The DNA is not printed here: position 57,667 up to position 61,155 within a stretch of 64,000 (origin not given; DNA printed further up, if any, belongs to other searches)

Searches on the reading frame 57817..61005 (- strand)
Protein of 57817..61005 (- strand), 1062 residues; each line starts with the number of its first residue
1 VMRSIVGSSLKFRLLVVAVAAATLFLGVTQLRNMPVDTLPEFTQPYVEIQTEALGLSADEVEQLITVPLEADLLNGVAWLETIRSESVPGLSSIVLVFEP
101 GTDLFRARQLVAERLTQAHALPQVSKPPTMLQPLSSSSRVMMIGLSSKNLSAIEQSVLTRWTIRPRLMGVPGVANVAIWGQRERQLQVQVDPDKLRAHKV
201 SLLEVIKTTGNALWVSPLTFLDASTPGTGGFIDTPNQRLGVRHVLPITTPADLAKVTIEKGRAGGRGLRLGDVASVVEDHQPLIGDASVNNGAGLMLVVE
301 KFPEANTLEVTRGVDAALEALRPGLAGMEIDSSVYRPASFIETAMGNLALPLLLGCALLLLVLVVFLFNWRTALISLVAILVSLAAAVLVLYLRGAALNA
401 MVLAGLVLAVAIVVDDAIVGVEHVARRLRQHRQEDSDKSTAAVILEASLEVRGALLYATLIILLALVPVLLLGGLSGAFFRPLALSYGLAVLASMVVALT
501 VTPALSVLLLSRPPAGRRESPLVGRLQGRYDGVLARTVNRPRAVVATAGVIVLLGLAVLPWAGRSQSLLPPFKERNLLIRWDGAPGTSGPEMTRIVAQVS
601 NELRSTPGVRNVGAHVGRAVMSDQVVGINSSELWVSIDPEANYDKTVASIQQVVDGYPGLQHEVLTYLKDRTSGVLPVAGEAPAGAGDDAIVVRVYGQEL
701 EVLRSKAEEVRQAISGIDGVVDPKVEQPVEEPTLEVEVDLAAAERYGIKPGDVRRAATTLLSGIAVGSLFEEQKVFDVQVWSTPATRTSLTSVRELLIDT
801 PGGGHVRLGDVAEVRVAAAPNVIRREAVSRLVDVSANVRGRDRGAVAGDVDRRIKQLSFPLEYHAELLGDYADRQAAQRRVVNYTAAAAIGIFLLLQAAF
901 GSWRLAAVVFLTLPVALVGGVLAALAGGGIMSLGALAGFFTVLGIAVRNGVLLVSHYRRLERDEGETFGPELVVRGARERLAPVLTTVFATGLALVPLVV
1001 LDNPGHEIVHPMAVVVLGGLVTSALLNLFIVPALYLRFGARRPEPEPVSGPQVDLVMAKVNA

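Call 81: search_protein_families(library=pfam, proteins=[window:57817-61005:-], max_evalue=0.00001)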
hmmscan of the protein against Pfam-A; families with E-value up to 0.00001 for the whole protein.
window:57817-61005:- (1062 aa): 2 families
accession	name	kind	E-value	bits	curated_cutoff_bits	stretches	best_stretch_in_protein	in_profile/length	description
PF00873.25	ACR_tran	-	2.1e-197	658.5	28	1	9-1037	5-1019/1021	AcrB/AcrD/AcrF family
PF02355.23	SecD_SecF_C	-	3.2e-10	40.2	20.5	0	879-1038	31-186/189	Protein export membrane protein SecD/SecF, C-terminal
